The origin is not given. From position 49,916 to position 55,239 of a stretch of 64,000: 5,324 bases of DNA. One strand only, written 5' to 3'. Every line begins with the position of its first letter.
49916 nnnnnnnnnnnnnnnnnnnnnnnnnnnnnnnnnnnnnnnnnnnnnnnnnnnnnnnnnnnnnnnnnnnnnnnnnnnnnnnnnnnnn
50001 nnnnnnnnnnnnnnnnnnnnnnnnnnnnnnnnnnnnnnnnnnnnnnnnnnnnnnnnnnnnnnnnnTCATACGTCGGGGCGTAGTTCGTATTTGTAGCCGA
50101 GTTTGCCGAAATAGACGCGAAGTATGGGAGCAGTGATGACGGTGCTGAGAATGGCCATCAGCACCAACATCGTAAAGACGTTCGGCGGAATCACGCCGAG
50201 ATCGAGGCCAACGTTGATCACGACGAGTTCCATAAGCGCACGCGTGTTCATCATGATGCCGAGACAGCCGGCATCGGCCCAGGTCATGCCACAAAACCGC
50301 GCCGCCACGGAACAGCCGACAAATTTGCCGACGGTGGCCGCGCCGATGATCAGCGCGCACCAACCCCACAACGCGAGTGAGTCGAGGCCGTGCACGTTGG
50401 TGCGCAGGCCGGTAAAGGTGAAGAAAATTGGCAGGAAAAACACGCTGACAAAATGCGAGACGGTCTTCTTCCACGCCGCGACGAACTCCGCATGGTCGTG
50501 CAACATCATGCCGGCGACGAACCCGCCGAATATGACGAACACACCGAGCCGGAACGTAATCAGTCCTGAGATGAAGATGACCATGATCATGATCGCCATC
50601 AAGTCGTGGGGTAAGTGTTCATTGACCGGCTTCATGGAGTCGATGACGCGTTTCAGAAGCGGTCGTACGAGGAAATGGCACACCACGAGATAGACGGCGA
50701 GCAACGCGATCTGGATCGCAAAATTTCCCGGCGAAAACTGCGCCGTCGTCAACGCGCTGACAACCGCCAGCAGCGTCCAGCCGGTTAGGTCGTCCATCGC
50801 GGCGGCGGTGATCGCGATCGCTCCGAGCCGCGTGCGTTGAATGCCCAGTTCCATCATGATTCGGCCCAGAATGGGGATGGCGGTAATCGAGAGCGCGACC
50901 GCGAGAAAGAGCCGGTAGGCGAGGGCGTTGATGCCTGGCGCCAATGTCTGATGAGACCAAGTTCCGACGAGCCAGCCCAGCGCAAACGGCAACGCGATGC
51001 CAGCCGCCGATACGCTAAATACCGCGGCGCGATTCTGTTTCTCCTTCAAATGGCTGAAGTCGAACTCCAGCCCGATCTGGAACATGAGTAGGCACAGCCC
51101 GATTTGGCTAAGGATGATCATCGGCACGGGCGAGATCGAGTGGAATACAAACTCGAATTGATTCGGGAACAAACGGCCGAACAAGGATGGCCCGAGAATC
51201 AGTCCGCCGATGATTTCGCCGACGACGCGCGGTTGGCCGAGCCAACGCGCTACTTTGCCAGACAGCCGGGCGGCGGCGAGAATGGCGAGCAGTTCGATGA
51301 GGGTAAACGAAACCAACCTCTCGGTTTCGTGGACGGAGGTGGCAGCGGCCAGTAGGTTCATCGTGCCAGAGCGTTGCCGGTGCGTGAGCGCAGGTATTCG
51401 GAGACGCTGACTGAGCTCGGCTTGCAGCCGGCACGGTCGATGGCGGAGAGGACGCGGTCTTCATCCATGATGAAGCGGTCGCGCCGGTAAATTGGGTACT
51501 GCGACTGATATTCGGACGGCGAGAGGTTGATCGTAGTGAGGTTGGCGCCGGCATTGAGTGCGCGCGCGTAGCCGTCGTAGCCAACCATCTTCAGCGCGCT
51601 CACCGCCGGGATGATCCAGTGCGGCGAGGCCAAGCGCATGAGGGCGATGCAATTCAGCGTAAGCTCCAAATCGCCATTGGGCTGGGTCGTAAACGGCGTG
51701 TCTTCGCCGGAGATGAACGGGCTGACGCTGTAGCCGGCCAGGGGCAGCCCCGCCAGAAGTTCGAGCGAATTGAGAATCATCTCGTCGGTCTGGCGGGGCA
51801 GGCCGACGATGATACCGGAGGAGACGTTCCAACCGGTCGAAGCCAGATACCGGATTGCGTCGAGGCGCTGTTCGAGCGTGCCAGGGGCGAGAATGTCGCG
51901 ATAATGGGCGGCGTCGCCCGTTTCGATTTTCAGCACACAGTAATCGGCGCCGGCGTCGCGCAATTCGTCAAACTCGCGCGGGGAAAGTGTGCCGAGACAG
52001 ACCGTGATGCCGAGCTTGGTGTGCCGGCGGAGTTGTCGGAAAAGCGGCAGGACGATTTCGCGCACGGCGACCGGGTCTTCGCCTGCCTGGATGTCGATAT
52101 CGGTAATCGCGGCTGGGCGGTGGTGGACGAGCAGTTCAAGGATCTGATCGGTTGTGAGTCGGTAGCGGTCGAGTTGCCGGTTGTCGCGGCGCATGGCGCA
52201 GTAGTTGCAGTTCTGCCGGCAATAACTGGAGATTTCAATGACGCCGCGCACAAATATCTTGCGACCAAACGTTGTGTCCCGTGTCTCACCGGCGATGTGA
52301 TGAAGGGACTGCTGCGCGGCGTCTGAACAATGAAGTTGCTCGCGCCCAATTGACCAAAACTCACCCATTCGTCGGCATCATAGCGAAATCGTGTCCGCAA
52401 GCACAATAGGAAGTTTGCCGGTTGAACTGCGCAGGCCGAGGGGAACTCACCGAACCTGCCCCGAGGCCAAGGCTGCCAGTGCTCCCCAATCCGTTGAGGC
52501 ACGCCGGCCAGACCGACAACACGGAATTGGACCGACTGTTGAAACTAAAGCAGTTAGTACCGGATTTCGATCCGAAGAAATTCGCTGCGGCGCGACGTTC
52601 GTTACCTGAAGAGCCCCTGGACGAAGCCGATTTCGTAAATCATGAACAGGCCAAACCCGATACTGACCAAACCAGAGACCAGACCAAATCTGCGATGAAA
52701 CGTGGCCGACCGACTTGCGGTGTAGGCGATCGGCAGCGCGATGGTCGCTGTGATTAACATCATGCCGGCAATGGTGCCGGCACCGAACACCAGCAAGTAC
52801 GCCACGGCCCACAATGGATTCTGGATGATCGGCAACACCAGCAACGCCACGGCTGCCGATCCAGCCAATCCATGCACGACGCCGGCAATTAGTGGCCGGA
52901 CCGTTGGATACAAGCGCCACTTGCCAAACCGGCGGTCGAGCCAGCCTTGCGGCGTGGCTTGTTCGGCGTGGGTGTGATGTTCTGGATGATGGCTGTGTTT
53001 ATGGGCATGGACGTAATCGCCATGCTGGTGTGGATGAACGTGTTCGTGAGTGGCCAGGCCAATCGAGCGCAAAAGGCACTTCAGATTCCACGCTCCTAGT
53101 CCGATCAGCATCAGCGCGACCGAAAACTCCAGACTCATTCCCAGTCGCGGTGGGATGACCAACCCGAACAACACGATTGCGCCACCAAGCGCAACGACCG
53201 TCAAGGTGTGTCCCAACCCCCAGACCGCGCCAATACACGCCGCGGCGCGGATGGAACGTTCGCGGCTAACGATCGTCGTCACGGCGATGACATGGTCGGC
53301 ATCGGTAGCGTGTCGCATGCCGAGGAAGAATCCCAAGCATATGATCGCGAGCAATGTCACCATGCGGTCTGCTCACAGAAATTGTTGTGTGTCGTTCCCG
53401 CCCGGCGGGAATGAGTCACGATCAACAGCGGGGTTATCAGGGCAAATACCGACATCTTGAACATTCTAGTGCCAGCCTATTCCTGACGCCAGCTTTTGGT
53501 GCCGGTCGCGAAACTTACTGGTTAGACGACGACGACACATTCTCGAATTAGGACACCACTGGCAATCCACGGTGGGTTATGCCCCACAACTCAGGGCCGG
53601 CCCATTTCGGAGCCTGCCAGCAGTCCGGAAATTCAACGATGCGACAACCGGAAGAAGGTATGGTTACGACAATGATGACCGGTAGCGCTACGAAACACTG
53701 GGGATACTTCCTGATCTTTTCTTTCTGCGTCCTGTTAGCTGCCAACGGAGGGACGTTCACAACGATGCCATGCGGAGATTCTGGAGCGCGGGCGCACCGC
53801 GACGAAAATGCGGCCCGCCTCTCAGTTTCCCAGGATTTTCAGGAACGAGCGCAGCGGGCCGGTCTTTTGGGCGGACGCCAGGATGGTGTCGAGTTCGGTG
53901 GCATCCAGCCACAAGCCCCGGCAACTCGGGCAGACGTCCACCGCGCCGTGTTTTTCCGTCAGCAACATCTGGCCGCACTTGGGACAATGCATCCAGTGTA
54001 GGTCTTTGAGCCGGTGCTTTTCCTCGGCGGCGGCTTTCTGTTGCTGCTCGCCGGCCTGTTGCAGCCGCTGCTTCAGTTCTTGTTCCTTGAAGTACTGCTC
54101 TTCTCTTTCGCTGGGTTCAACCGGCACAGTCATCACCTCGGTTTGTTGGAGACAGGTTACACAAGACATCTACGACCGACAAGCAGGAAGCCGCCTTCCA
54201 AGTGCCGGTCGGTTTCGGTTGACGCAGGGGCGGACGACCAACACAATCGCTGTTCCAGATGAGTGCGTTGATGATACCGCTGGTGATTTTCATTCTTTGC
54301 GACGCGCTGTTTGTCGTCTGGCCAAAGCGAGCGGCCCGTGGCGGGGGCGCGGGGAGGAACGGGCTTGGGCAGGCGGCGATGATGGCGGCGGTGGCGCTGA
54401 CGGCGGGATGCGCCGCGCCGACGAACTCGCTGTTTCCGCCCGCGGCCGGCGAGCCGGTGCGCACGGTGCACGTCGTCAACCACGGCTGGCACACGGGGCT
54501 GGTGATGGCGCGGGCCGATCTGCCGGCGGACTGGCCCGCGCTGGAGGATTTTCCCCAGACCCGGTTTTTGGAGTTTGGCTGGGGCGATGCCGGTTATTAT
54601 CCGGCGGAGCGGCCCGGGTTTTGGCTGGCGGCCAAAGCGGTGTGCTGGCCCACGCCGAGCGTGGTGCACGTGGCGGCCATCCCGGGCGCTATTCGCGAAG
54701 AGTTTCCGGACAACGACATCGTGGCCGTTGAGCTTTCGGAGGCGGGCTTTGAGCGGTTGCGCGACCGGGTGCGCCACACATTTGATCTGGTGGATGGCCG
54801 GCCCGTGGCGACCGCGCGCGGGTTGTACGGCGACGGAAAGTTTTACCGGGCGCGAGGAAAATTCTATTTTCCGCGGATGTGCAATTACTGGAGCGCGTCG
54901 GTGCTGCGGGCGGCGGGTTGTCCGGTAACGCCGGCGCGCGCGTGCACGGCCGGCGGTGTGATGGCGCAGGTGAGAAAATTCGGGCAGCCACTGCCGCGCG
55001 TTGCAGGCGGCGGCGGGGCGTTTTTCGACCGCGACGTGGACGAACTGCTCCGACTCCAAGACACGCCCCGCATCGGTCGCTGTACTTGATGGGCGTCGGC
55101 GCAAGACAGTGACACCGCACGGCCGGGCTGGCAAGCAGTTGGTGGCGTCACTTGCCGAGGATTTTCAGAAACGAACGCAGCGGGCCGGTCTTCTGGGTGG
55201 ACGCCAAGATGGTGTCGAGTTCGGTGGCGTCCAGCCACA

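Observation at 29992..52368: Large aryl-polyene/flexirubin-like lipid cluster decorated with two flavin halogenases, two B12-radical-SAM enzymes and an HpnI/K/A-like glyco-module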

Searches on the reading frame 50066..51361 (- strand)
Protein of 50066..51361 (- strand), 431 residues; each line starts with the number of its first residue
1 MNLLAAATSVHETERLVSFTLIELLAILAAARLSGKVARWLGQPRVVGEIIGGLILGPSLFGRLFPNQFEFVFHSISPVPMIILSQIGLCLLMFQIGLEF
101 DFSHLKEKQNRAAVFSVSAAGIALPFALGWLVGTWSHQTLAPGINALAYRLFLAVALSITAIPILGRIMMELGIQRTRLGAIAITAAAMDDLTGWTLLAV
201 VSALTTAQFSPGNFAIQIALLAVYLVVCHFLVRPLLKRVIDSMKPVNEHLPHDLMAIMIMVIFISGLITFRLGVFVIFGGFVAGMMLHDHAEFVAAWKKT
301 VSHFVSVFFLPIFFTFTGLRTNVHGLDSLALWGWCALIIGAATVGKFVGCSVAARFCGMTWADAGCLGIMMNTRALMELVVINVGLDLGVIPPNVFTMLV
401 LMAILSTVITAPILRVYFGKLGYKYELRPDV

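Call 83: search_protein_families(library=pfam, proteins=[window:50066-51361:-], max_evalue=0.001)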
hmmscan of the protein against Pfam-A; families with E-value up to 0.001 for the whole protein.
window:50066-51361:- (431 aa): 1 family
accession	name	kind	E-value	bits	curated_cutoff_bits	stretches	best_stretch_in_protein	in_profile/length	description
PF00999.27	Na_H_Exchanger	-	1.5e-51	175.8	26.2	1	32-414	8-373/375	Sodium/hydrogen exchanger, transmembrane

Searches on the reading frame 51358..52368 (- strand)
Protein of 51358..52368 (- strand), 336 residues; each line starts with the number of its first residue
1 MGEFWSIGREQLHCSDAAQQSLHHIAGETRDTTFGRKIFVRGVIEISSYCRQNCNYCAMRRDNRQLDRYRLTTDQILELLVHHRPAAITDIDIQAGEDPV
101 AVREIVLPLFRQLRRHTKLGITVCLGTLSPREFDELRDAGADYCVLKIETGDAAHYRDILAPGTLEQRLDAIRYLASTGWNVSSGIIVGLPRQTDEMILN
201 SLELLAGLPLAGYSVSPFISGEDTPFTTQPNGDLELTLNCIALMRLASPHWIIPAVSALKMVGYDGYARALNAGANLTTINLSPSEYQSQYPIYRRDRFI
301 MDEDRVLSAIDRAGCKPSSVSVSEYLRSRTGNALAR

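Call 7: search_protein_families(library=pfam, proteins=[window:51358-52368:-], max_evalue=0.01)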
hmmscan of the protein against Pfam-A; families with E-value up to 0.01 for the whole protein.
window:51358-52368:- (336 aa): 1 family
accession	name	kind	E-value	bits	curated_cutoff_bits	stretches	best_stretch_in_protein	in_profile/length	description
PF04055.27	Radical_SAM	-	9.8e-23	81.6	29.5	1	44-205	1-166/166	Radical SAM superfamily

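Call 9: search_protein_families(library=ncbifam, proteins=[window:51358-52368:-], max_evalue=0.001)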
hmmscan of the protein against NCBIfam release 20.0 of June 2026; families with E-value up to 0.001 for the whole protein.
window:51358-52368:- (336 aa): 24 families
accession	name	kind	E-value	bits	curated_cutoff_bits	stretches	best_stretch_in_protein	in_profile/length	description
TIGR03956.1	rSAM_HydE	equivalog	6.7e-62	209.7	254.6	1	14-296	23-307/340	[FeFe] hydrogenase H-cluster radical SAM maturase HydE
TIGR03910.1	pyrrolys_PylB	equivalog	1.8e-41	142.2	348.2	1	16-308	32-324/347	methylornithine synthase PylB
TIGR00433.2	bioB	equivalog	3.8e-24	85.5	225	1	13-276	13-279/307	biotin synthase BioB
TIGR02351.2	thiH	equivalog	7.8e-12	44.9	380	1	15-198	45-234/364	2-iminoacetate synthase ThiH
TIGR03551.1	F420_cofH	equivalog_domain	5.2e-10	38.7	374.1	1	16-132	13-128/345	5-amino-6-(D-ribitylamino)uracil--L-tyrosine 4-hydroxyphenyl transferase CofH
TIGR00423.1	TIGR00423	subfamily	7.4e-10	38.6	260.25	1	44-133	9-95/310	CofH family radical SAM protein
TIGR03955.1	rSAM_HydG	equivalog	7.4e-10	37.8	312.15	1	14-157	58-208/470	[FeFe] hydrogenase H-cluster radical SAM maturase HydG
NF005609.0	PRK07360.1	equivalog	1.1e-08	34.2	426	1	17-135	36-154/374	7,8-didemethyl-8-hydroxy-5-deazariboflavin synthase subunit CofH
TIGR03957.1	rSAM_HmdB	equivalog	2.2e-08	33.7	320.9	1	21-280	20-281/317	5,10-methenyltetrahydromethanopterin hydrogenase cofactor biosynthesis protein HmdB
NF001199.0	PRK00164.2-1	equivalog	2.4e-08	33.5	231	1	33-175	6-145/308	GTP 3',8-cyclase MoaA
TIGR03700.1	mena_SCO4494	equivalog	9.4e-08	31.3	434.55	1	20-115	26-123/351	aminofutalosine synthase MqnE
TIGR03699.1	menaquin_MqnC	equivalog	1.3e-07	30.8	428.1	1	21-136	19-134/342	cyclic dehypoxanthinyl futalosine synthase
NF053743.1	LipS2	equivalog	1.9e-07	30.9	270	1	47-198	30-184/292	LipS2 family lipoyl synthase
TIGR02668.1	moaA_archaeal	equivalog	2.8e-07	29.8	325.25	1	34-179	5-147/303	GTP 3',8-cyclase MoaA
NF006308.0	PRK08508.1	equivalog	6.8e-07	28.8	377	1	37-256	3-225/279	biotin synthase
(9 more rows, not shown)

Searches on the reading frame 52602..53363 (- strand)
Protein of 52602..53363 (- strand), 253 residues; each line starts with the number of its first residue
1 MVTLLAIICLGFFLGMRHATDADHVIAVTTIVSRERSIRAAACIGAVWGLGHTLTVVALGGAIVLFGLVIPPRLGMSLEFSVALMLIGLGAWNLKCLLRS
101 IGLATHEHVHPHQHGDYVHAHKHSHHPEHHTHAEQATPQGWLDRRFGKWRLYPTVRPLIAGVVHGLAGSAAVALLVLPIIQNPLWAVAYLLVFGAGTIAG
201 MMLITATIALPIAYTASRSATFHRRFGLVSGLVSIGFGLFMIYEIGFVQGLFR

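Call 16: search_protein_families(library=pfam, proteins=[window:52602-53363:-], max_evalue=0.001)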
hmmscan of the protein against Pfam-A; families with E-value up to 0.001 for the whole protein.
window:52602-53363:- (253 aa): 1 family
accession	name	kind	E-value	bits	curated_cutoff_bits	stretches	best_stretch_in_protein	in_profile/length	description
PF03824.22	NicO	-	5.7e-07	29.6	27.7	1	5-132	2-136/287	High-affinity nickel-transport protein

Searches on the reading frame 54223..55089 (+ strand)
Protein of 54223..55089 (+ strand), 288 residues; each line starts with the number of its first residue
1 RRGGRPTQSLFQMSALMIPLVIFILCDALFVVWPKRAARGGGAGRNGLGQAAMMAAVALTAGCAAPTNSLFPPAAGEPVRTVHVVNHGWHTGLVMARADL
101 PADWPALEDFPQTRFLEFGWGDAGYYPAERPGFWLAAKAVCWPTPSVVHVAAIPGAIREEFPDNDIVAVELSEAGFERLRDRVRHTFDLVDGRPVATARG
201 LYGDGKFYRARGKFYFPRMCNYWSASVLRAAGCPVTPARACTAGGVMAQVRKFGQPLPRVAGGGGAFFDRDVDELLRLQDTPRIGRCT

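Call 16: search_protein_families(library=pfam, proteins=[window:54223-55089:+], max_evalue=0.001)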
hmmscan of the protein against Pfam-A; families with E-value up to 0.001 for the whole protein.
window:54223-55089:+ (288 aa): 1 family
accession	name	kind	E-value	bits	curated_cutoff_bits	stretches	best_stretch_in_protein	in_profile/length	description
PF09601.15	DUF2459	-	1e-31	110.4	27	1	82-238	1-167/171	Protein of unknown function (DUF2459)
